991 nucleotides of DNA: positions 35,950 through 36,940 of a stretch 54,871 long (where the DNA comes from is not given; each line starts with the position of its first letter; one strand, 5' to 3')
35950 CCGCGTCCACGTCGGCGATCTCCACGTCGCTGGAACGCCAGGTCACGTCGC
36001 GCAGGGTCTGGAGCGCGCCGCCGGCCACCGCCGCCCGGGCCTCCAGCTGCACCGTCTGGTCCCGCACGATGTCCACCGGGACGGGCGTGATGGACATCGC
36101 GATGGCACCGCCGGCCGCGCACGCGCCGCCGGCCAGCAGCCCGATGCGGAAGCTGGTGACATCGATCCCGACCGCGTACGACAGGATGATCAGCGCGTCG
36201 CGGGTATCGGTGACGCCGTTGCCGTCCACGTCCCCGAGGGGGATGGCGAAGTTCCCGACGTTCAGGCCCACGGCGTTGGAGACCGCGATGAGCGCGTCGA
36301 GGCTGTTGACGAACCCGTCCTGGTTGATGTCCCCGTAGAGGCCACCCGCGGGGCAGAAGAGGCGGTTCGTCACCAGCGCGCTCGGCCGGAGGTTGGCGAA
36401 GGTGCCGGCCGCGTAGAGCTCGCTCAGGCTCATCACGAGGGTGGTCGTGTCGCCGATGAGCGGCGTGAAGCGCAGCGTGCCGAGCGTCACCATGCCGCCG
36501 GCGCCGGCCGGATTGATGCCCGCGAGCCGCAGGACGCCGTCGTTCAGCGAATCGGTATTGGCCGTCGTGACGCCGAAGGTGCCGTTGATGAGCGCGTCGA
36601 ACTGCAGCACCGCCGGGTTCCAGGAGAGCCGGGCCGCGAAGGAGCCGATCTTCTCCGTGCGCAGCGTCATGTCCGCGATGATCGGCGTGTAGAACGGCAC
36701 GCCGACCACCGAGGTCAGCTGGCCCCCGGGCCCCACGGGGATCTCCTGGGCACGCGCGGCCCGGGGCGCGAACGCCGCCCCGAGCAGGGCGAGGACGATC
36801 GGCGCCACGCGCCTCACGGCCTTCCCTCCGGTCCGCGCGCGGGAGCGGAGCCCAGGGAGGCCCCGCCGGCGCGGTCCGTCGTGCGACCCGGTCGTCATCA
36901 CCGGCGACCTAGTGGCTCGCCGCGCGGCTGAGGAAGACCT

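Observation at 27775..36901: Cohesin-like and dockerin-like modules occur in cis in three paralogous N-terminal cassettes, with a conserved Cys pair bracketing each dockerin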

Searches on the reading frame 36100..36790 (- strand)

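Call 13: search_solved_structures(query=window:36100-36760:-, max_evalue=10, show_alignments=2)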
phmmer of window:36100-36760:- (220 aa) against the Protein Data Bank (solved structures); distinct sequences matched with E-value up to 10: 20.
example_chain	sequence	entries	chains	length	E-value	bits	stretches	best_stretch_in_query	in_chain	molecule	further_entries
8x39_A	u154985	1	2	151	9.5e-07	32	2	142-203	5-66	Serine protease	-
8x3a_A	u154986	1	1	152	9.9e-07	31.9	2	142-203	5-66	Serine protease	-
4uyp_B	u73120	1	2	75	0.00034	23.6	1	141-198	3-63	Cellulosomal scaffoldin adaptor protein B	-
2y3n_B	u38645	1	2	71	0.0015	21.5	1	141-195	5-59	CELLULOSOMAL FAMILY-48 PROCESSIVE GLYCOSIDE HYDROLASE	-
4uyq_B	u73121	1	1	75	0.0026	20.8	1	141-198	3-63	Cellulosomal scaffoldin adaptor protein B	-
2ccl_B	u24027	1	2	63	0.012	18.6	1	141-197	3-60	ENDO-1,4-BETA-XYLANASE Y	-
1daq_A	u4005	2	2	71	0.022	17.7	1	141-195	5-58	ENDOGLUCANASE SS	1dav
1ohz_B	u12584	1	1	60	0.022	17.7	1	143-197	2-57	ENDO-1,4-BETA-XYLANASE Y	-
2mte_A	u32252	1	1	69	0.024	17.6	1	141-192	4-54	Cellulose 1,4-beta-cellobiosidase (reducing end) CelS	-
6kg9_A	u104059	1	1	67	0.085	15.8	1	140-193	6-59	And cellulose-binding endoglucanase family 9 CelL ortholog dockerin domain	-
3ul4_B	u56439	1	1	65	0.14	15.1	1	141-199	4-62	Cellulosome enzyme, dockerin type I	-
8ajy_B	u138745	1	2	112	0.16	14.9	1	174-196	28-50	Dockerin from ScaH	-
9gvb_B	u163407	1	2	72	0.21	14.5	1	175-197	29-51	Group 2 dockerin from R. flavefaciens FD-1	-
6kge_D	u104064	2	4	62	0.23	14.4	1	141-193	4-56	And cellulose-binding endoglucanase family 9 CelL ortholog dockerin domain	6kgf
4fl4_A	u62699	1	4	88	0.62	13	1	141-197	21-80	Glycoside hydrolase family 9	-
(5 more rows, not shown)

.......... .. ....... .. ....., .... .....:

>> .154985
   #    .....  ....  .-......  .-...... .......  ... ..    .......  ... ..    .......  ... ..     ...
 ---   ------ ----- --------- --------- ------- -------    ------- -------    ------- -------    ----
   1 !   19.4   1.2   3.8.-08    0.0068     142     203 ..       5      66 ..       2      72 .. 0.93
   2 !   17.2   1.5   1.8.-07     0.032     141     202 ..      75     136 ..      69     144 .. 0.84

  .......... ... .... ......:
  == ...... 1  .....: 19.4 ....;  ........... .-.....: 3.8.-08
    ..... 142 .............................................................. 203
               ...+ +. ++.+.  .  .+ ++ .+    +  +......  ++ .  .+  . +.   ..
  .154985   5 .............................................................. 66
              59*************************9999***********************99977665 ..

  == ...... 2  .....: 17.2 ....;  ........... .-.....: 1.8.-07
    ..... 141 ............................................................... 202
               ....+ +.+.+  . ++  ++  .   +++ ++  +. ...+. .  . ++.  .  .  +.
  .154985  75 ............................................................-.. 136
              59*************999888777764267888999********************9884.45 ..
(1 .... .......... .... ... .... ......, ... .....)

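Call 14: find_homologous_proteins(query=window:36100-36760:-)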
Query window:36100-36760:- (220 aa): 1 proteins with E <= 0.001 among 1602 candidates.
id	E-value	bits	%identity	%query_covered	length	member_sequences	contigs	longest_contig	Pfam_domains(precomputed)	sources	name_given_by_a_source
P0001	1.7e-57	213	55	98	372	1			PF00404.25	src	-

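Call 23: find_encoding_contigs(protein=P0001, flank=10000)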
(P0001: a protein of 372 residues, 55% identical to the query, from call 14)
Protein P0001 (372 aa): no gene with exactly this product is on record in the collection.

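Call 25: search_protein_representatives(alignment_id=A2)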
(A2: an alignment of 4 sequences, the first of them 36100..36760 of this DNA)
Query: 4 sequences, 222 profile positions. Proteins with E-value up to 0.001 (for the whole library): 7822; up to 1e-10: 752; up to 1e-30: 212. The best 150 are listed.
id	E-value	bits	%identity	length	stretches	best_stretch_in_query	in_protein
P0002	1.4e-130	449.7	-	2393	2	2-221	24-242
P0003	5.5e-98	343.2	-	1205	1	1-222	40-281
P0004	5.9e-81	287.5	-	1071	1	1-222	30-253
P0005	1.5e-79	282.9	-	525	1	2-216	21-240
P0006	2.9e-79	281.9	-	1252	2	3-220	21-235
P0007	1.3e-78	279.8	-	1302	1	3-219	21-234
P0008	1.4e-77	276.4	-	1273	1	1-219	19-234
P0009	3.9e-77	275.0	-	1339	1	2-219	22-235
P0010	3.4e-75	268.6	-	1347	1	2-219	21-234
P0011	3.8e-75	268.5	-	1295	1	3-219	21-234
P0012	1.4e-74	266.6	-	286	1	2-219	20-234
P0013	2.1e-74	266.0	-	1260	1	4-219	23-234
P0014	2.9e-74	265.6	-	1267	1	2-219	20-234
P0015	2.0e-72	259.5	-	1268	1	2-220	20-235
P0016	3.4e-72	258.8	-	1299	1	3-219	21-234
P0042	5.9e-66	238.4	-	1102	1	1-220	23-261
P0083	1.9e-57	210.6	-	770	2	2-219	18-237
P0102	4.1e-54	199.7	-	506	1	2-217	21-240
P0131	3.5e-47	177.0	-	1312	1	3-220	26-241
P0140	2.8e-44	167.5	-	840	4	16-143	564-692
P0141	5.7e-44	166.5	-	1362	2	17-204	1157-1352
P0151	1.7e-41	158.5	-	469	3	13-134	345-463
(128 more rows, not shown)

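Call 30: find_related_loci(query=A2, collection=genome_contigs, flank=10000)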
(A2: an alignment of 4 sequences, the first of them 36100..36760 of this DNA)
Query A2 (220 aa) in genome_contigs; peptide patterns used: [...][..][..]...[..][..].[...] (x = any residue, [..] = any of these).
600 stretches matched a pattern (row limit reached: there are more); 1 encode a relative of the query (tblastn E <= 1e-3); 1 distinct loci.
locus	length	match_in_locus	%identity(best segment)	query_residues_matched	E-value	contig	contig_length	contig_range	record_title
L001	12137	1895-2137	36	120-199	8e-9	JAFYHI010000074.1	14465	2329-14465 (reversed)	MAG: Clostridia bacterium isolate RGIG7091 Sheep_Rumen.Co__c3951804, whole genome shotgun sequence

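Call 35: find_homologous_proteins(query=A3, max_evalue=1e-20)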
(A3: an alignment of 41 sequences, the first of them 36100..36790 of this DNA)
Query A3 (41 sequences) (230 aa, profile of the alignment): 5 proteins with E <= 1e-20 among 8000 candidates.
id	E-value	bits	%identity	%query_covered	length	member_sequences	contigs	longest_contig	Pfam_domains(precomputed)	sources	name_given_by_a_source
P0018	6.4e-94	332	56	93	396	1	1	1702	-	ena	-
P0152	1.5e-87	311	43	97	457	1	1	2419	-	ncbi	ncbi:MAG: hypothetical protein ACE5PT_14135, partial [Gemmatimonadales bacterium]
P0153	4.2e-30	123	48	29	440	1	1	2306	PF26549.1,PF00404.25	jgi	jgi:hypothetical protein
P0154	2.9e-28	117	43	34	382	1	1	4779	PF00404.25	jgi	jgi:hypothetical protein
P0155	4.5e-21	93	55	13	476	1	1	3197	PF26549.1,PF00930.28,PF07676.19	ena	-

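Call 40: predict_structure(alignment_id=A3)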
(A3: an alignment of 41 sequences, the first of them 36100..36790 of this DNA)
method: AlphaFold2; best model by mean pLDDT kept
length: 230 residues; sequences in the alignment: 41
mean_pLDDT: 93.4   pTM: 0.83
mean pLDDT of the five models: 93.4, 93.0, 92.8, 92.5, 92.0
residues with pLDDT >= 90: 203; 70-90: 8; 50-70: 19; < 50: 0
segments of 3 or more residues with pLDDT < 50: none
pLDDT, mean of each block of 10 residues (from residue 1): 59 84 94 98 97 99 98 98 98 98 98 97 98 97 95 96 98 96 96 97 97 94 68
secondary structure, 60 per line:
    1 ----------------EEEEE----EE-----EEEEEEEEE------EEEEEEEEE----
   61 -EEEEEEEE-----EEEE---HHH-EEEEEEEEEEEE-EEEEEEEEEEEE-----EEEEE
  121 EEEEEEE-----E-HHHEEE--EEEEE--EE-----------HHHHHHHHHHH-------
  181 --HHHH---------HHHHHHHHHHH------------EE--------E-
elements in order: E17-21 E33-41 E48-56 E62-69 E75-78 E86-97 E99-110 E116-127 E138-140 E143-147 H163-173 H183-186 H196-206

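Call 44: fold_search(model_id=the predicted structure, library=pdb)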
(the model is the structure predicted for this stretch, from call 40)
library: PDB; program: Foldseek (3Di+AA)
matches with E <= 10: 1968; with E <= 0.001: 61
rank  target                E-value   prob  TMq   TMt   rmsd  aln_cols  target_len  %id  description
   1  2xdh                  3.2e-10  1.00  0.49  0.80   2.3       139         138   15  Non-cellulosomal cohesin from the hyperthermophilic archaeon Archaeoglobus fulgidus (released 2010-05-26)
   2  6kgc_A                3.6e-09  1.00  0.50  0.78   2.5       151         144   12  Crystal structure of CaDoc0917(R49D)-CaCohA2 complex at pH 5.4 (released 2020-07-08)
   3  6kgd_A                7.0e-09  1.00  0.50  0.76   2.7       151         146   11  Crystal structure of CaDoc0917(R49D)-CaCohA2 complex at pH 8.0 (released 2020-07-08)
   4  4ums                  8.4e-09  1.00  0.46  0.66   4.1       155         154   14  The crystal structure of the seventh ScaB type I cohesin from Pseudobacteroides cellulosolvens (released 2015-05-06)
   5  6kgf_C                9.0e-09  1.00  0.49  0.75   2.5       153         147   12  Crystal structure of CaDoc0917(R16D)-CaCohA2 complex at pH 8.2 (released 2020-07-08)
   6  6kge_A                1.0e-08  1.00  0.48  0.75   2.5       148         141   11  Crystal structure of CaDoc0917(R16D)-CaCohA2 complex at pH 5.5 (released 2020-07-08)
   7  6kgf_A                1.2e-08  1.00  0.47  0.72   3.6       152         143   13  Crystal structure of CaDoc0917(R16D)-CaCohA2 complex at pH 8.2 (released 2020-07-08)
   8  1g1k_A                1.4e-08  1.00  0.46  0.70   3.8       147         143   12  COHESIN MODULE FROM THE CELLULOSOME OF CLOSTRIDIUM CELLULOLYTICUM (released 2000-11-22)
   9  5nrk_A                2.1e-08  1.00  0.48  0.75   3.0       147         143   14  Crystal structure of the sixth cohesin from Acetivibrio cellulolyticus' scaffoldin B in complex with Cel5 dockerin S15 (released 2018-01-31)
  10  2vn6_A                2.5e-08  1.00  0.50  0.73   2.3       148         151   12  The Clostridium cellulolyticum dockerin displays a dual binding mode for its cohesin partner (released 2008-05-13)
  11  2vn5_C                2.8e-08  1.00  0.49  0.73   2.6       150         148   13  The Clostridium cellulolyticum dockerin displays a dual binding mode for its cohesin partner (released 2008-05-20)
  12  4uyq_A                3.0e-08  1.00  0.48  0.75   2.8       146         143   12  High resolution structure of the third cohesin ScaC in complex with the ScaB dockerin with a mutation in the C-termina (released 2015-04-15)
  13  5nrm_A                5.2e-08  1.00  0.49  0.77   2.6       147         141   14  Crystal structure of the sixth cohesin from Acetivibrio cellulolyticus' scaffoldin B in complex with Cel5 dockerin S51 (released 2018-01-31)
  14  2vn5_A                5.9e-08  1.00  0.47  0.73   3.1       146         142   12  The Clostridium cellulolyticum dockerin displays a dual binding mode for its cohesin partner (released 2008-05-20)
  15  2ccl_A                5.9e-08  1.00  0.46  0.68   3.0       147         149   12  THE S45A, T46A MUTANT OF THE TYPE I COHESIN-DOCKERIN COMPLEX FROM THE CELLULOSOME OF CLOSTRIDIUM THERMOCELLUM (released 2007-02-13)
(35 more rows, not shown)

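Call 54: list_cluster_members(proteins=[P0002, P0004, P0006, P0010, P0042, P0102, P0131, P0140, P0141, P0151])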
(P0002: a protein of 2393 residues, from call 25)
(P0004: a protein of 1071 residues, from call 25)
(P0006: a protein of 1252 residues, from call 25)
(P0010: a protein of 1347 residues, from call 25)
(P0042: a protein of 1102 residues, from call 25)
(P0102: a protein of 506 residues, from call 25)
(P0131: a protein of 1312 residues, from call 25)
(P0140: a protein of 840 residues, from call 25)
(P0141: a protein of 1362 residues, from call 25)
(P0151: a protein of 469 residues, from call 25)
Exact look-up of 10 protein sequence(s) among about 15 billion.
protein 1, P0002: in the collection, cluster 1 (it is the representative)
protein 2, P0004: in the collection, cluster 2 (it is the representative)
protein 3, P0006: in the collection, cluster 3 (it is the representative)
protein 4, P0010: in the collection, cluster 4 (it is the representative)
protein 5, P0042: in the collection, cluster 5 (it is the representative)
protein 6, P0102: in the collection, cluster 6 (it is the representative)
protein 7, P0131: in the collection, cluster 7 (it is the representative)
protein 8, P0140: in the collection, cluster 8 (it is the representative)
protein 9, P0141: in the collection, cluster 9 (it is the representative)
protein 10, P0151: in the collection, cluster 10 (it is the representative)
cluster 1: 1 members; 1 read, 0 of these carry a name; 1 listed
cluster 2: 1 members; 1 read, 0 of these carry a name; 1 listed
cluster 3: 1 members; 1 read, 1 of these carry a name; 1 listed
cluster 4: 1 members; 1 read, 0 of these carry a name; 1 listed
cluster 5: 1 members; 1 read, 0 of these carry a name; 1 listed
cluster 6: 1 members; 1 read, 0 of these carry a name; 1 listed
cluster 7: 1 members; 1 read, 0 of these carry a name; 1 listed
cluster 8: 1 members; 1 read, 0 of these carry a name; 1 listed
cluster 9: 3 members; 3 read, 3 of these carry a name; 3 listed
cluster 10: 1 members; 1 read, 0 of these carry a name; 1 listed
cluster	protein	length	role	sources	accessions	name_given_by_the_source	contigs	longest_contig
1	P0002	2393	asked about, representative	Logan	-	-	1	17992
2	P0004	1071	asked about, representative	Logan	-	-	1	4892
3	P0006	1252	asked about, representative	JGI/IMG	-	hypothetical protein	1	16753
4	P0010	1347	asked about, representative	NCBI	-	-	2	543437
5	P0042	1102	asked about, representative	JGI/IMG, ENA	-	-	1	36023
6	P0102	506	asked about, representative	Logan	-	-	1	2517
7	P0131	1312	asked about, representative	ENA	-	-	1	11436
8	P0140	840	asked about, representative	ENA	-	-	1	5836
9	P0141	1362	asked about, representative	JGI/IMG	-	hypothetical protein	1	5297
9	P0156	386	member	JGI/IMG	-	hypothetical protein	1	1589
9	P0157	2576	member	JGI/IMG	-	hypothetical protein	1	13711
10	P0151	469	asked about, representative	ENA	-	-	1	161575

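Call 58: search_protein_families(library=pfam, proteins=[P0140, P0141, P0151, P0157, P0002], max_evalue=0.001)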
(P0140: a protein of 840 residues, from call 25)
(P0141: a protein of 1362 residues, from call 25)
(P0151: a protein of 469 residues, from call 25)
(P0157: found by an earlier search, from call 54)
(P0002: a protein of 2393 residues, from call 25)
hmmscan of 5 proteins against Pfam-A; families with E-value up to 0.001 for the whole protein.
P0140 (840 aa): 2 families
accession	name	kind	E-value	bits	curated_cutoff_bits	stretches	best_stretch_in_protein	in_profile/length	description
PF18998.6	Flg_new_2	-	3.6e-39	133.1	23.6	3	771-839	2-72/73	Divergent InlB B-repeat domain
PF21965.2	SAMP2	-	0.00023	21.9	27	0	357-398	2-38/63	Small archaeal modifier protein 2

P0141 (1362 aa): 13 families
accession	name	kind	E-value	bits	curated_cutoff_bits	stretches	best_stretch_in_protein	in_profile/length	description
PF22544.2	HYDIN_VesB_CFA65-like_Ig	-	1.8e-41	140.8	25.5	7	529-628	8-99/100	HYDIN/CFA65/VesB-like, Ig-like domain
PF07610.17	DUF1573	-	2e-29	101.9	26.1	1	404-502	6-96/98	Protein of unknown function (DUF1573)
PF22073.2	Cep192_D4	-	2.8e-28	98.8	35.5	0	406-504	11-111/112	Cep192 domain 4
PF15780.11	ASH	-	2.2e-16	60.3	27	0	182-236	39-93/98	Abnormal spindle-like microcephaly-assoc'd, ASPM-SPD-2-Hydin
PF00630.25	Filamin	-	1.1e-13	52.3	26.9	0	420-496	23-92/93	Filamin/ABP280 repeat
PF14016.12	DUF4232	-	1.1e-12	48.7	27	0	414-487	15-98/129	Domain of unknown function (DUF4232)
PF11614.14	FixG_C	-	4.8e-10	40.1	25.6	0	158-219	40-104/119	IG-like fold at C-terminal of FixG, putative oxidoreductase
PF24507.1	Ig_CFAP65_4th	-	8.6e-10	39.3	27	0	448-500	23-72/76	CFAP65, fourth Ig-like domain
PF00404.24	Dockerin_1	-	2e-08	34.8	22.9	1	1288-1343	1-52/57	Dockerin type I domain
PF07705.17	CARDB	-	8.3e-08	32.8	22.7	0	417-487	20-84/101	CARDB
PF17116.11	T9SS_plug_1st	-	4.6e-05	23.8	23.9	0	197-240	10-53/126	Type 9 secretion system plug protein 1st domain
PF19403.5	SpaA_2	-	0.00054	20.9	25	0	174-223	4-55/96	Prealbumin-like fold domain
PF25248.1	Ig_CFAP65_8th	-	0.00063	19.9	25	0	531-559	11-38/128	CFAP65, eight Ig-like domain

P0151 (469 aa): 2 families
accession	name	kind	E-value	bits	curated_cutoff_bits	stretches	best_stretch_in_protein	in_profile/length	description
PF00963.24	Cohesin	-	7.1e-20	72.1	24.1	3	345-412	7-76/139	Cohesin domain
PF16647.10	GCSF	-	0.00048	20.4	30.4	0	248-276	110-138/149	Granulocyte colony-stimulating factor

P0157 (2576 aa): 11 families
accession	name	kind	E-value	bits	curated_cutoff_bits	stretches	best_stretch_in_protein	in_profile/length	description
PF22544.2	HYDIN_VesB_CFA65-like_Ig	-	4e-65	216.7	25.5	11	1743-1842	8-99/100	HYDIN/CFA65/VesB-like, Ig-like domain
PF22073.2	Cep192_D4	-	4.9e-50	168.8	35.5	0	660-758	12-111/112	Cep192 domain 4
PF07610.17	DUF1573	-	8.5e-45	151.2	26.1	1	1618-1716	6-96/98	Protein of unknown function (DUF1573)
PF15780.11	ASH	-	7.1e-27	93.9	27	0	787-871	16-93/98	Abnormal spindle-like microcephaly-assoc'd, ASPM-SPD-2-Hydin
PF00630.25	Filamin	-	1.2e-22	81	26.9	0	1633-1710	22-92/93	Filamin/ABP280 repeat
PF14016.12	DUF4232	-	1.6e-15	57.9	27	0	285-381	14-98/129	Domain of unknown function (DUF4232)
PF24507.1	Ig_CFAP65_4th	-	6.5e-15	55.7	27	0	1155-1208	24-74/76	CFAP65, fourth Ig-like domain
PF17116.11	T9SS_plug_1st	-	3.3e-08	33.9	23.9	0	1411-1454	10-53/126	Type 9 secretion system plug protein 1st domain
PF00404.24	Dockerin_1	-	4e-08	33.8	22.9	1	2502-2557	1-52/57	Dockerin type I domain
PF25248.1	Ig_CFAP65_8th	-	1.5e-06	28.5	25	0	1745-1773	11-38/128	CFAP65, eight Ig-like domain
PF12371.14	TMEM131_like_N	-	0.00043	20.9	28.8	0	1152-1192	42-82/84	Transmembrane protein 131-like N-terminal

P0002 (2393 aa): 4 families
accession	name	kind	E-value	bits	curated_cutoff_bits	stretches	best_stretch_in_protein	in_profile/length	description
PF13229.12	Beta_helix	-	8.3e-39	133.2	25.9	4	2114-2256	9-147/158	Right handed beta helix region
PF05048.19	NosD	-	1.4e-19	70.9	23.6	1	2097-2225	8-133/212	Periplasmic copper-binding protein (NosD)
PF00404.24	Dockerin_1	-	1.5e-14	54.3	22.9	2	1473-1524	2-52/57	Dockerin type I domain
PF00963.24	Cohesin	-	2e-07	31.8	24.1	0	1338-1441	7-117/139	Cohesin domain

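Call 79: find_encoding_contigs(protein=P0083, flank=10000, max_places=3)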
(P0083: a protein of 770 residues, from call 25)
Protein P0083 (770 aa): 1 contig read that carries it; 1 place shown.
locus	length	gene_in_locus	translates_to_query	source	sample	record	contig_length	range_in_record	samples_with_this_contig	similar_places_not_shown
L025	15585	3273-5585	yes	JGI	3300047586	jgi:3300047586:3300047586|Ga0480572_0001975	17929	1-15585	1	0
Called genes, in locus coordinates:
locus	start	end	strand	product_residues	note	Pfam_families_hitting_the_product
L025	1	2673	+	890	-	?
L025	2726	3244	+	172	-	-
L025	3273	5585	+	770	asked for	PF00404:Dockerin_1 (weak), PF00963:Cohesin (weak)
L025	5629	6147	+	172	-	-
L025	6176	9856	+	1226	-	PF05048:NosD (faint), PF13229:Beta_helix (weak)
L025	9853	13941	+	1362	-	PF05048:NosD (faint), PF13229:Beta_helix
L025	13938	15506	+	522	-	PF00404:Dockerin_1 (weak), PF07676:PD40 (faint)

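Call 81: find_encoding_contigs(protein=P0151, flank=10000, max_places=2)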
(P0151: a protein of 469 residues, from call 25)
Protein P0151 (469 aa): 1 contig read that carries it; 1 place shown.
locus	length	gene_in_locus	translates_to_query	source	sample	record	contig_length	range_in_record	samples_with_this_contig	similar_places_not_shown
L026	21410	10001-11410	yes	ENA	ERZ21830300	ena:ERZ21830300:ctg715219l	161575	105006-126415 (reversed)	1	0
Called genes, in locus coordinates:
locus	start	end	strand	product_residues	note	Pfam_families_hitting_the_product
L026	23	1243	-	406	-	PF00005:ABC_tran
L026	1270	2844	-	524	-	PF02638:GHL10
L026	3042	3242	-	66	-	-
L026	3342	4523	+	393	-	PF00108:Thiolase_N, PF00109:ketoacyl-synt (weak), PF02803:Thiolase_C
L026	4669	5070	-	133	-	PF00436:SSB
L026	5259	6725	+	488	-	PF02384:N6_Mtase (weak), PF07669:Eco57I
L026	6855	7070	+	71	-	-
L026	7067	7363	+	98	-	-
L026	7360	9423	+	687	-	PF03190:Thioredox_DsbH, PF13899:Thioredoxin_7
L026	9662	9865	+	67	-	-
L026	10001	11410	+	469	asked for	PF00963:Cohesin (faint)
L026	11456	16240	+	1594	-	PF13715:CarbopepD_reg_2 (faint), PF13860:FlgD_ig, PF00404:Dockerin_1, PF00092:VWA, PF13519:VWA_2, PF13620:CarboxypepD_reg, PF03781:FGE-sulfatase, PF03781:FGE-sulfatase, +2 more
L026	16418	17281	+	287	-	PF03781:FGE-sulfatase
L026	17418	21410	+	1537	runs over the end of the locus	PF13715:CarbopepD_reg_2 (faint), PF00404:Dockerin_1, PF17963:Big_9, PF07705:CARDB, PF00092:VWA, PF13519:VWA_2, PF13620:CarboxypepD_reg, PF03781:FGE-sulfatase, +1 more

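Call 82: find_encoding_contigs(protein=P0140, flank=6000, max_places=2)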
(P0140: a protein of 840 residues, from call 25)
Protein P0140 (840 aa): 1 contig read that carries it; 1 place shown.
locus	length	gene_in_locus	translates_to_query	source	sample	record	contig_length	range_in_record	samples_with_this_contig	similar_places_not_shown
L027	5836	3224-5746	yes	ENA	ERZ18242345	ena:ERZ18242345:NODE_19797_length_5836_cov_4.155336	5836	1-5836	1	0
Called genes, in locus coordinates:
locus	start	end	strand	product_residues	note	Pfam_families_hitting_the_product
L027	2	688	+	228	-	?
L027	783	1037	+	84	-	-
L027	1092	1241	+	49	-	-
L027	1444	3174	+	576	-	PF00149:Metallophos, PF09423:PhoD (weak), PF00404:Dockerin_1 (faint)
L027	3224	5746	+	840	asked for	PF18998:Flg_new_2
